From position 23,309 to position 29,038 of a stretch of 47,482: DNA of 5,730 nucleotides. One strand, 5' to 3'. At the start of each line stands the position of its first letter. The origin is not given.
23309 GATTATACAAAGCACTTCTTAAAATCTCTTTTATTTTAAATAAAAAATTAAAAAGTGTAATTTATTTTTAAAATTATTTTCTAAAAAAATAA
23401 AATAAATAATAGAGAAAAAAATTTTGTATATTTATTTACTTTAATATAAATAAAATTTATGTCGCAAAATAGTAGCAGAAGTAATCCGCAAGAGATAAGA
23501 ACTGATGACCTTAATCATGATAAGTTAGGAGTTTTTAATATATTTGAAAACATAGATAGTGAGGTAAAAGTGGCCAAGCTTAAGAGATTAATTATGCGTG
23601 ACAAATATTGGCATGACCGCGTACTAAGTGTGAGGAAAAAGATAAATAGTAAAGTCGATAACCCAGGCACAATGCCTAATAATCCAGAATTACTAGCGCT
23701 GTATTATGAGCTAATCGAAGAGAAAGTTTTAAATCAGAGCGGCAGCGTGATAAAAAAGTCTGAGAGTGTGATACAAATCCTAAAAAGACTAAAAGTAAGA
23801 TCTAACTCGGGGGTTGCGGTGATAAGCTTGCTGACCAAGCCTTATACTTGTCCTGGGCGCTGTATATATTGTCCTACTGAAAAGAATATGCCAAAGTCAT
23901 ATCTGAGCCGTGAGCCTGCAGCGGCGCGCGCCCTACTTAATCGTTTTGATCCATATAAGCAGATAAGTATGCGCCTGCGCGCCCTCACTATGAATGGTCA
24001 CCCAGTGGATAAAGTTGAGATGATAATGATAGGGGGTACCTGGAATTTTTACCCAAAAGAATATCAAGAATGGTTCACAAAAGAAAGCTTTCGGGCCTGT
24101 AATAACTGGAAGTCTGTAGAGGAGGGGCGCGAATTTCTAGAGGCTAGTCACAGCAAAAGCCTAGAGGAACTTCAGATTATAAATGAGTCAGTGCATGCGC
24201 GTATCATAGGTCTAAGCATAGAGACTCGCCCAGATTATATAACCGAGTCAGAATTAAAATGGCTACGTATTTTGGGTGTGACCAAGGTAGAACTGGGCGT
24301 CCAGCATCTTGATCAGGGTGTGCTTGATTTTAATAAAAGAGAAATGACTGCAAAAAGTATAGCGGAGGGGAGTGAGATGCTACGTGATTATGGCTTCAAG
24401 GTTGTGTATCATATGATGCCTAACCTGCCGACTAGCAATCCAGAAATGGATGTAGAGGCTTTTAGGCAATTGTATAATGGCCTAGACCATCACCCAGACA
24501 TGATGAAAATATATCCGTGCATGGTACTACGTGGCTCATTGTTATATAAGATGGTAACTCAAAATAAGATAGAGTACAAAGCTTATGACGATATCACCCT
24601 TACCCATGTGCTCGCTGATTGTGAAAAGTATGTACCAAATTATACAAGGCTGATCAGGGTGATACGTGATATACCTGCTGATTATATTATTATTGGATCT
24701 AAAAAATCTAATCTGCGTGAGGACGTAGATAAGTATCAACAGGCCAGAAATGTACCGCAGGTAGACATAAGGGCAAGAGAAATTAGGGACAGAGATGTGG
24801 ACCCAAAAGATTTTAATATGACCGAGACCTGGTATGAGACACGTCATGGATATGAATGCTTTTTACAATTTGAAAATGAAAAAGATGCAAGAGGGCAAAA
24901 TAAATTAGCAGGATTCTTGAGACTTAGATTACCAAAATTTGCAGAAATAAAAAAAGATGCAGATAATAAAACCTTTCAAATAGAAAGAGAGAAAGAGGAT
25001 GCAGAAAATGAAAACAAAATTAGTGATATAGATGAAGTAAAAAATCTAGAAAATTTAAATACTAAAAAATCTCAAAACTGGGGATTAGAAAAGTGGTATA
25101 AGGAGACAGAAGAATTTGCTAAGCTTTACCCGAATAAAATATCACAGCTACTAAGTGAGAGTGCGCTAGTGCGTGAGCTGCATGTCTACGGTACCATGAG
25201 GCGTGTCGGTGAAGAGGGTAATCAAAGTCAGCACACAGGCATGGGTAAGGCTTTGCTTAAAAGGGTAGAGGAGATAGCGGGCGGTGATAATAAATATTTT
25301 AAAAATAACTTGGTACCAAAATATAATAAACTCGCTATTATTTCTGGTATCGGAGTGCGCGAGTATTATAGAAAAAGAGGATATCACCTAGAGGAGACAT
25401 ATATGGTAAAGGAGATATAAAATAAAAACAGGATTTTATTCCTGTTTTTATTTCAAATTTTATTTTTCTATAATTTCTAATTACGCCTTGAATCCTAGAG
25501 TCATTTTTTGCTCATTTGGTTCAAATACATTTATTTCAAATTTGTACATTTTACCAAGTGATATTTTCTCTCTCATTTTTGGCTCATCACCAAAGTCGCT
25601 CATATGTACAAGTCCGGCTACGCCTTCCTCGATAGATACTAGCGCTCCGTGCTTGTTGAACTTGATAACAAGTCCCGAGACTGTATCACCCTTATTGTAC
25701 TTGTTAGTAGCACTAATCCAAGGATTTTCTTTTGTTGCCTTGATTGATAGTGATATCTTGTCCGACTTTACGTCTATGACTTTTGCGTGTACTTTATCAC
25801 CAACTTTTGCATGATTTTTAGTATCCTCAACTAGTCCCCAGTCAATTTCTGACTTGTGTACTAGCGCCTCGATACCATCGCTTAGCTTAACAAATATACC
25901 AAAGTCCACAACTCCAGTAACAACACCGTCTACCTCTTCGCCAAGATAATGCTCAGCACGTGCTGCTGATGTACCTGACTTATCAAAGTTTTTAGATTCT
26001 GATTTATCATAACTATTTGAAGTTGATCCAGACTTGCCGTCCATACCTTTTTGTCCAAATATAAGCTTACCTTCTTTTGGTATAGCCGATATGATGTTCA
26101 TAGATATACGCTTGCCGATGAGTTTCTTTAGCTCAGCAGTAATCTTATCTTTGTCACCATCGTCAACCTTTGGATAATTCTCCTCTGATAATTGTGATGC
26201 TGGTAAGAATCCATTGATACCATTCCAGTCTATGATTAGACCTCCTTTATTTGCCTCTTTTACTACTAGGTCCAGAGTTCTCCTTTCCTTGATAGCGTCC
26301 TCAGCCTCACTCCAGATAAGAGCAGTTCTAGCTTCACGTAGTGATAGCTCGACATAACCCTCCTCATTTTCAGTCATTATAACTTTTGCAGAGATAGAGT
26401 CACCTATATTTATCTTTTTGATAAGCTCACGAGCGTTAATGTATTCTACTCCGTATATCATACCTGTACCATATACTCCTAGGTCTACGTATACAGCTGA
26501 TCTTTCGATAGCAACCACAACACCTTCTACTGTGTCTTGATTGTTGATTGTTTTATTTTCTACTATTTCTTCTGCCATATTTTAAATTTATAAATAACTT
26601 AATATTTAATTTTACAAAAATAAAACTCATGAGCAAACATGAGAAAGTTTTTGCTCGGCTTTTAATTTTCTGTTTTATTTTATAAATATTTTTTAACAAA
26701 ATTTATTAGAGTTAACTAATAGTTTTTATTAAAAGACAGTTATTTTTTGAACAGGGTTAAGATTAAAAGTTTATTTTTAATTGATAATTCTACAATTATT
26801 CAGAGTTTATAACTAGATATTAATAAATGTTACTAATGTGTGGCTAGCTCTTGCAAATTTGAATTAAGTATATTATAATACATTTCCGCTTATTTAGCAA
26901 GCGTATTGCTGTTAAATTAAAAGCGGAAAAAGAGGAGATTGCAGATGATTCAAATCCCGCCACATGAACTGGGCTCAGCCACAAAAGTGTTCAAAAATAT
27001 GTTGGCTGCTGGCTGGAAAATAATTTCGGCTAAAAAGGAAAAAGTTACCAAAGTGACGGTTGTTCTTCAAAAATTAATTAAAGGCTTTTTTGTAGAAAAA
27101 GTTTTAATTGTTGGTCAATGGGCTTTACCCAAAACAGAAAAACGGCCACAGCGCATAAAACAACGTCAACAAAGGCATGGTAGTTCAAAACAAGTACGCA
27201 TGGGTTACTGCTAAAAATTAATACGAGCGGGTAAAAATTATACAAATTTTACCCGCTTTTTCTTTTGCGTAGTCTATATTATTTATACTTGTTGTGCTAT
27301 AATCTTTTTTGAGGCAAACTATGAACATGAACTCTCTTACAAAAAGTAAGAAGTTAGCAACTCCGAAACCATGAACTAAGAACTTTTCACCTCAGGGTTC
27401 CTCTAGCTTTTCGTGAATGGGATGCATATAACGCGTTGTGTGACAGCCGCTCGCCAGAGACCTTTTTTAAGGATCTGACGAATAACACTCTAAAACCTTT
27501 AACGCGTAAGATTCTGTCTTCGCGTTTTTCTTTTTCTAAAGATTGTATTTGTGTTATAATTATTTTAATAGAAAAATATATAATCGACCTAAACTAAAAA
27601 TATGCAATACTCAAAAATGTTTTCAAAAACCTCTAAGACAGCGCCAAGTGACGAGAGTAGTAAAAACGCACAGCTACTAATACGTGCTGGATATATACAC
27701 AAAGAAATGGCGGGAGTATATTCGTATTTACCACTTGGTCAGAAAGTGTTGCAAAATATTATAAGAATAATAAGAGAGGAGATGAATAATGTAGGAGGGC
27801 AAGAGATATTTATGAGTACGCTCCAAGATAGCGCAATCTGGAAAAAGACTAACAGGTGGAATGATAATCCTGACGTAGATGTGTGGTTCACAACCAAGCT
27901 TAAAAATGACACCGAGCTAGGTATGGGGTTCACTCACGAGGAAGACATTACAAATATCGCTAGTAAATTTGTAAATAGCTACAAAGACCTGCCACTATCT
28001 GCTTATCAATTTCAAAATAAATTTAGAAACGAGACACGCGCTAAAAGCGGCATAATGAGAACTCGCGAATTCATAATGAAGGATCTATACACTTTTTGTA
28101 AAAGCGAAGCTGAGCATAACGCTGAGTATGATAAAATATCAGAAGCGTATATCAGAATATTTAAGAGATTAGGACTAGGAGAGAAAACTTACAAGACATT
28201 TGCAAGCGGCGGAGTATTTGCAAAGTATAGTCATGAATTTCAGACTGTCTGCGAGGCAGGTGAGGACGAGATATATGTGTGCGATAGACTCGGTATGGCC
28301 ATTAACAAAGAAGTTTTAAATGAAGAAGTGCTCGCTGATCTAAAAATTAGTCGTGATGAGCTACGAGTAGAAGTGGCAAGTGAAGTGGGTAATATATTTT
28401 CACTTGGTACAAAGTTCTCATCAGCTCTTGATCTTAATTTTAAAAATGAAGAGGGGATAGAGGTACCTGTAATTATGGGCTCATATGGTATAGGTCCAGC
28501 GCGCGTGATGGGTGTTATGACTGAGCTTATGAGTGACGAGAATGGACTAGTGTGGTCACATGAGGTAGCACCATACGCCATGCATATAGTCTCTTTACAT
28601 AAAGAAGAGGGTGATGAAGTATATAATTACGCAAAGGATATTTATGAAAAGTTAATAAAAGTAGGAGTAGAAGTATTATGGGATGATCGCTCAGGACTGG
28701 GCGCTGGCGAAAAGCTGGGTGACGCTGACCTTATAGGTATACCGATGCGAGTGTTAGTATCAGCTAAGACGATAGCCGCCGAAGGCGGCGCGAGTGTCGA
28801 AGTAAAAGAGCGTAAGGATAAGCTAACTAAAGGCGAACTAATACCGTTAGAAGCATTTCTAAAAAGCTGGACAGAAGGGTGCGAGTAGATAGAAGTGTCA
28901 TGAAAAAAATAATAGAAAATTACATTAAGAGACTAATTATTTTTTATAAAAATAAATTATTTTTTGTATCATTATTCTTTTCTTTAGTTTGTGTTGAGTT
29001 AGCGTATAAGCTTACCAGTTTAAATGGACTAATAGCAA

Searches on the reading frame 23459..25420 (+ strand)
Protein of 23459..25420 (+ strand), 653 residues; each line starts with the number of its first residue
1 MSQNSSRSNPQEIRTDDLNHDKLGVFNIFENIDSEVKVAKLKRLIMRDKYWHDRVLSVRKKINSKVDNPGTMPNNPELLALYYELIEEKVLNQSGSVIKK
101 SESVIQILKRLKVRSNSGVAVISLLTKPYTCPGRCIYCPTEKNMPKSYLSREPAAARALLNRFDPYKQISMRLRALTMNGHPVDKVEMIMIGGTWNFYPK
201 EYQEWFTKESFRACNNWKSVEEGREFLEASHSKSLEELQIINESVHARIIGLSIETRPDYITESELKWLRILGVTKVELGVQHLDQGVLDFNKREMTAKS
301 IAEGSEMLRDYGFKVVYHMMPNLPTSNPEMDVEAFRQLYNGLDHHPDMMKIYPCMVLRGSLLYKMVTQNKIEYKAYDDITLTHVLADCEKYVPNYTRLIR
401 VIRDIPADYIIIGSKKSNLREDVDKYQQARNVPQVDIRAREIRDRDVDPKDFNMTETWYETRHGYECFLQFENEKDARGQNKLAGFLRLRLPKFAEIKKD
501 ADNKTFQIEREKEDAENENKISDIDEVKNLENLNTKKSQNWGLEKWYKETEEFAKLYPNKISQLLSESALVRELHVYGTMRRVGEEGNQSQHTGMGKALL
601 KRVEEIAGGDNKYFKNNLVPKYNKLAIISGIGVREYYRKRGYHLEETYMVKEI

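Call 74: search_protein_families(library=pfam, proteins=[window:23459-25420:+], max_evalue=0.001)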
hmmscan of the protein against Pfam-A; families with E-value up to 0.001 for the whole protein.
window:23459-25420:+ (653 aa): 2 families
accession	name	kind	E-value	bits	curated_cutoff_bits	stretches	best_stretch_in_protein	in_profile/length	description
PF16199.10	Radical_SAM_C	-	3.6e-14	53.1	31.9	1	346-425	1-81/85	Radical_SAM C-terminal domain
PF04055.27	Radical_SAM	-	7e-14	52.8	29.5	1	130-333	6-161/166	Radical SAM superfamily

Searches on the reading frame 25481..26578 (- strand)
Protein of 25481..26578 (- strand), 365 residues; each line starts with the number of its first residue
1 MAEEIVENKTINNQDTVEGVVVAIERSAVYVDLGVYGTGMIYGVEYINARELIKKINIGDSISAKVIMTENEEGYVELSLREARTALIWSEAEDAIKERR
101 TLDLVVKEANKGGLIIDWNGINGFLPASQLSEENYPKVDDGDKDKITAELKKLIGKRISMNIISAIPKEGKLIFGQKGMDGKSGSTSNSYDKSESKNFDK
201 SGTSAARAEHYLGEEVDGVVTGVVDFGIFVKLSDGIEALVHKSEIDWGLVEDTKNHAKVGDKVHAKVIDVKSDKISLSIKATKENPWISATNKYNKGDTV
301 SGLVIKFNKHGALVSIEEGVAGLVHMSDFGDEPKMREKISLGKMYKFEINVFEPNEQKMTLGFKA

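Call 74: search_protein_families(library=pfam, proteins=[window:25481-26578:-], max_evalue=0.001)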
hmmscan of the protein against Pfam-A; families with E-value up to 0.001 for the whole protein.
window:25481-26578:- (365 aa): 6 families
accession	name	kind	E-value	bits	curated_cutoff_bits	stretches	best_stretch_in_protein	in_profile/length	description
PF00575.29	S1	-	4.2e-38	130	22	3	212-280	4-74/74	S1 RNA binding domain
PF23459.1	S1_RRP5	-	1e-08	36.1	27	0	295-332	2-39/72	RRP5 S1 domain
PF21543.3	CvfB_2nd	-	5.8e-08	33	27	0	253-280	47-75/76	Virulence regulatory factor CvfB, second domain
PF21710.3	Spt6_S1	-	1e-05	26.1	27.5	0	223-279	27-84/91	Spt6, S1/OB domain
PF13509.12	S1_2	-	2.6e-05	24.7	21.8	0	213-249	2-38/61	S1 domain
PF02599.21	CsrA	-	0.00024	21.4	27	0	259-284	14-39/53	Global regulator protein family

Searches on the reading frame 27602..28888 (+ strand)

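Call 74: search_protein_families(library=pfam, proteins=[window:27602-28888:+], max_evalue=0.001)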
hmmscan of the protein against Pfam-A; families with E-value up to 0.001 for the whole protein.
window:27602-28888:+ (428 aa): 2 families
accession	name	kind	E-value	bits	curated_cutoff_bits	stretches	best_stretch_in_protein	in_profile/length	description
PF00587.30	tRNA-synt_2b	-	2.6e-31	109.5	29.3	1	96-308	1-177/179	tRNA synthetase class II core domain (G, H, P, S and T)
PF03129.25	HGTP_anticodon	-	2.7e-10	40.7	21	1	329-419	4-87/94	Anticodon binding domain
